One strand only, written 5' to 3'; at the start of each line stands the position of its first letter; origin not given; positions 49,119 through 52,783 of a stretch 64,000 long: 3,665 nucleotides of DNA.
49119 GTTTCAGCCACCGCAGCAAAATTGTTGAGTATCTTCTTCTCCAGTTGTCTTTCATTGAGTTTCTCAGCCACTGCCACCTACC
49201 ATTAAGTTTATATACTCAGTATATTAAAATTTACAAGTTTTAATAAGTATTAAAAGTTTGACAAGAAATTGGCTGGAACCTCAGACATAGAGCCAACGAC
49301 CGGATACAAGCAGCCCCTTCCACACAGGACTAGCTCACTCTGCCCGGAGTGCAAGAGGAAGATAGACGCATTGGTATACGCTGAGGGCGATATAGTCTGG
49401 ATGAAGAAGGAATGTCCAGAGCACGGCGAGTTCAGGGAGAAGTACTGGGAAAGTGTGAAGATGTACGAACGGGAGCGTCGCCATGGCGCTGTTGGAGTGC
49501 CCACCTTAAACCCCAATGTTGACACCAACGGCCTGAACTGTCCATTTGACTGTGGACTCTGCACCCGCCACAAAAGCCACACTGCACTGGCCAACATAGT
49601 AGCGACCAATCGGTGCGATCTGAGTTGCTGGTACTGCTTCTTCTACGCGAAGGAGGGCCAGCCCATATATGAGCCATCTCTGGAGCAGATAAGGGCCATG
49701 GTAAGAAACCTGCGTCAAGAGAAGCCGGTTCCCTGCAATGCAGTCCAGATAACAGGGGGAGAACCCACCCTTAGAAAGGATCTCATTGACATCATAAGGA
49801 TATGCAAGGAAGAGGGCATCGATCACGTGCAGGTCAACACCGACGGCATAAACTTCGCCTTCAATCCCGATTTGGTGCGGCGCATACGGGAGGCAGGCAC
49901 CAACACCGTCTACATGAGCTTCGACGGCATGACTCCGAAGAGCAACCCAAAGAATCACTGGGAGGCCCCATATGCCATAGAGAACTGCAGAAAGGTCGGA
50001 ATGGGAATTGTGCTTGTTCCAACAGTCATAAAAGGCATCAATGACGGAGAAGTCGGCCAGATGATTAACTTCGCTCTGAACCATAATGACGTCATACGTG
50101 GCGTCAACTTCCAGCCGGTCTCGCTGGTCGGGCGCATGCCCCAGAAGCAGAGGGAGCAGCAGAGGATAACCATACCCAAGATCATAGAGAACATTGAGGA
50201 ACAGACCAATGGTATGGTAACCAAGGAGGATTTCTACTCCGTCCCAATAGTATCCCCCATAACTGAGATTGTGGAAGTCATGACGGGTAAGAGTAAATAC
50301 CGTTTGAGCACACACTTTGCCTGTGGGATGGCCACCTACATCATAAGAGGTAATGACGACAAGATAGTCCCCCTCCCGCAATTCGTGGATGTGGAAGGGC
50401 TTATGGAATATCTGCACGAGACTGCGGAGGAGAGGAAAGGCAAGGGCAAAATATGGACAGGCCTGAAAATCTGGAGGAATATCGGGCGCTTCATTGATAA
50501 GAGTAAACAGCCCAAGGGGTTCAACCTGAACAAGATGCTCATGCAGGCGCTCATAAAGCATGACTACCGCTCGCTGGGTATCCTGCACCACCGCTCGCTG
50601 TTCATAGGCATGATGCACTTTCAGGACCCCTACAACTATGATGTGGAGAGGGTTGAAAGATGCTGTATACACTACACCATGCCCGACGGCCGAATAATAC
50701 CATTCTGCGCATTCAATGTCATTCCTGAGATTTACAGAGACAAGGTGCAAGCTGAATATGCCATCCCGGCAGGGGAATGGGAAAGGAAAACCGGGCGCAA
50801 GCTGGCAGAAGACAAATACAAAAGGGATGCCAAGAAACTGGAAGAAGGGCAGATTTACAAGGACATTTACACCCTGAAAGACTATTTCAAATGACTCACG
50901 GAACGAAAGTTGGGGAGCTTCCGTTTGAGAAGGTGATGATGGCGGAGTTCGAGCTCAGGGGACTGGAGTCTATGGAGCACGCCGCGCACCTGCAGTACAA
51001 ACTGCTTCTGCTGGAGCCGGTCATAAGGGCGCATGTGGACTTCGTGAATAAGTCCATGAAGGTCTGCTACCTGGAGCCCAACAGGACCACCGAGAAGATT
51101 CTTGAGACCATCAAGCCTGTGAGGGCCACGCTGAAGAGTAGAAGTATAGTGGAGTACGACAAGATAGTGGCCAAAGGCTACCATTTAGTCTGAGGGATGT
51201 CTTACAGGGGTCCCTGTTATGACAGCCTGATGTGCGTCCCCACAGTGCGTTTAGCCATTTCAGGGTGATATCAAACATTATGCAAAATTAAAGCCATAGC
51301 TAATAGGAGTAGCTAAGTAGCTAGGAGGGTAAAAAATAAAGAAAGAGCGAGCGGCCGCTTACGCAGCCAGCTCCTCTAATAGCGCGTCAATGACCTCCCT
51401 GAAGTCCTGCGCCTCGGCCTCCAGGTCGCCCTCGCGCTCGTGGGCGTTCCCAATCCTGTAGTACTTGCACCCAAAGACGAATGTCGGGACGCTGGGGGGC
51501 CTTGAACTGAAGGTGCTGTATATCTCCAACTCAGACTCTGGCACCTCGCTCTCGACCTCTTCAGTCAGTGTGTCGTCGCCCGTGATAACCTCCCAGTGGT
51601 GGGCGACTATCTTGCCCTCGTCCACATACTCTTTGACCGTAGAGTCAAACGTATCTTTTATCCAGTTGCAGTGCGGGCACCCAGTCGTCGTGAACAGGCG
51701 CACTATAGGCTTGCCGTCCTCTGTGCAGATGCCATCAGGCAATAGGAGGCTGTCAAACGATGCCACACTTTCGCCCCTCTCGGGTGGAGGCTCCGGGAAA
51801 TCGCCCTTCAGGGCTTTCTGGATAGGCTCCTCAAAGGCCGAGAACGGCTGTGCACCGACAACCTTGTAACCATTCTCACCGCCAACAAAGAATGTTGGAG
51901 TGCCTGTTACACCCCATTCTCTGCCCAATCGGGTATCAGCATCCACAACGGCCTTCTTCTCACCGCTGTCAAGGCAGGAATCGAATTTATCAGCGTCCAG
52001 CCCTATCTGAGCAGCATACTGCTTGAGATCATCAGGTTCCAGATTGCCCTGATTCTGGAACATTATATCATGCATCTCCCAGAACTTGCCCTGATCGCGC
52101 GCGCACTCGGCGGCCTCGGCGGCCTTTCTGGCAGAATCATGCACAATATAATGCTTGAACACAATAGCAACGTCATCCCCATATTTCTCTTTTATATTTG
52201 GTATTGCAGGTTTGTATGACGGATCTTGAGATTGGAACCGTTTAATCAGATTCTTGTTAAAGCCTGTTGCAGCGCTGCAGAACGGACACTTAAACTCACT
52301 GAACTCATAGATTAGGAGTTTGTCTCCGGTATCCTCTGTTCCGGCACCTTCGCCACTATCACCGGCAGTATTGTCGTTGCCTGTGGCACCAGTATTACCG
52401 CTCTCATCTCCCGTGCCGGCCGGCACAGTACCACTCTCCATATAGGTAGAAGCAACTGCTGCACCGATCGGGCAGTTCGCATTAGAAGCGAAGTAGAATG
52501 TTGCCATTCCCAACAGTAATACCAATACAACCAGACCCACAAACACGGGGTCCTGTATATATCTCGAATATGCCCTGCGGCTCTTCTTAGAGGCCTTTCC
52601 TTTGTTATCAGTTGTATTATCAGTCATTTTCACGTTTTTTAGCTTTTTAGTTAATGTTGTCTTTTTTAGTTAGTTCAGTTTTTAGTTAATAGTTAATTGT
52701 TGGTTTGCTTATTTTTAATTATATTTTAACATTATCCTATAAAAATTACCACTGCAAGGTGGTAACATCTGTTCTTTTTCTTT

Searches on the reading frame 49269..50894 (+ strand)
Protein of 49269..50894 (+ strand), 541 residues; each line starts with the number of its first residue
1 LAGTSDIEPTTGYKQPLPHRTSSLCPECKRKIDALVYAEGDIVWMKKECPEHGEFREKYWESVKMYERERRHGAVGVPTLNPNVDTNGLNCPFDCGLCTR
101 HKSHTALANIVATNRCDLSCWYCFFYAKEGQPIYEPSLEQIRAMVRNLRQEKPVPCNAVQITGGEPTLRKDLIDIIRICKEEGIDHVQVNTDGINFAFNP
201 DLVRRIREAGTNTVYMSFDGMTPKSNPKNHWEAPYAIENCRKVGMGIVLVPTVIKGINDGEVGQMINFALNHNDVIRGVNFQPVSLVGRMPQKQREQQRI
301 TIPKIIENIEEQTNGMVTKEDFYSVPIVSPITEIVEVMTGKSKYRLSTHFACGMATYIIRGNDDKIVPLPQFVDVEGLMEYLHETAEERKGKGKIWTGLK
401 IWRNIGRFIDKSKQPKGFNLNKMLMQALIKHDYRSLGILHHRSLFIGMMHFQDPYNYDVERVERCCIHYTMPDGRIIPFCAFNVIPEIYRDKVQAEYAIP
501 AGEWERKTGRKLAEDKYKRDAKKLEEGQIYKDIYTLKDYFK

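Call 64: search_protein_families(library=pfam, proteins=[window:49269-50894:+], max_evalue=0.001)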
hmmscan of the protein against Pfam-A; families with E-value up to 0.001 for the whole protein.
window:49269-50894:+ (541 aa): 2 families
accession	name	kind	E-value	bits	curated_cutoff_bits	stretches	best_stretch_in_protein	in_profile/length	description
PF04055.27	Radical_SAM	-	3.6e-28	99.2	29.5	1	111-269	2-166/166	Radical SAM superfamily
PF23545.1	Zn_ribbon_HMPTM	-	8.1e-20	70.5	27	1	18-61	2-45/45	HMPTM N-terminal zinc ribbon domain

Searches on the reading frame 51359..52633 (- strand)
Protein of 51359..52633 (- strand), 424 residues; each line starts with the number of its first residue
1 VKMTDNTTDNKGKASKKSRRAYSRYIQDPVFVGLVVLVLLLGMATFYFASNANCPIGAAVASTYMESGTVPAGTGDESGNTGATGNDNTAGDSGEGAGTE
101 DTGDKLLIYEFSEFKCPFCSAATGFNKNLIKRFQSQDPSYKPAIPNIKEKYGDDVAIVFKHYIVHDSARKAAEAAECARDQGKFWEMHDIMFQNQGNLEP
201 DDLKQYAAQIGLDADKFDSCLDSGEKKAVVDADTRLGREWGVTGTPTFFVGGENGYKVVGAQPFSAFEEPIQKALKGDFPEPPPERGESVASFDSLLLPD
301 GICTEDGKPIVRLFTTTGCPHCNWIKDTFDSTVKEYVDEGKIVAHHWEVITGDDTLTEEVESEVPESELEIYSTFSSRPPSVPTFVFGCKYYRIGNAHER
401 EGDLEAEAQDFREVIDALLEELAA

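Call 64: search_protein_families(library=pfam, proteins=[window:51359-52633:-], max_evalue=0.001)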
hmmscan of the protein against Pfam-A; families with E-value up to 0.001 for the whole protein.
window:51359-52633:- (424 aa): 6 families
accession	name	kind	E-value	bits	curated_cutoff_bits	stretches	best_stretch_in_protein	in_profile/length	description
PF13462.12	Thioredoxin_4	-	1e-22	81.5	23.2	1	146-254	37-149/165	Thioredoxin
PF01323.26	DSBA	-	6.8e-21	75.4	25.6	1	144-271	64-190/191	DSBA-like thioredoxin domain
PF13098.12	Thioredoxin_2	-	7.5e-09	36.3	27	1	105-268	6-101/104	Thioredoxin-like domain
PF13743.12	Thioredoxin_5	-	1.6e-07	31.7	27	1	170-268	82-185/186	Thioredoxin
PF00462.30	Glutaredoxin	-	0.00023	21.7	22.9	0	311-333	1-23/60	Glutaredoxin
PF00085.26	Thioredoxin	-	0.00062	20.2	23.5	0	308-346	19-55/103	Thioredoxin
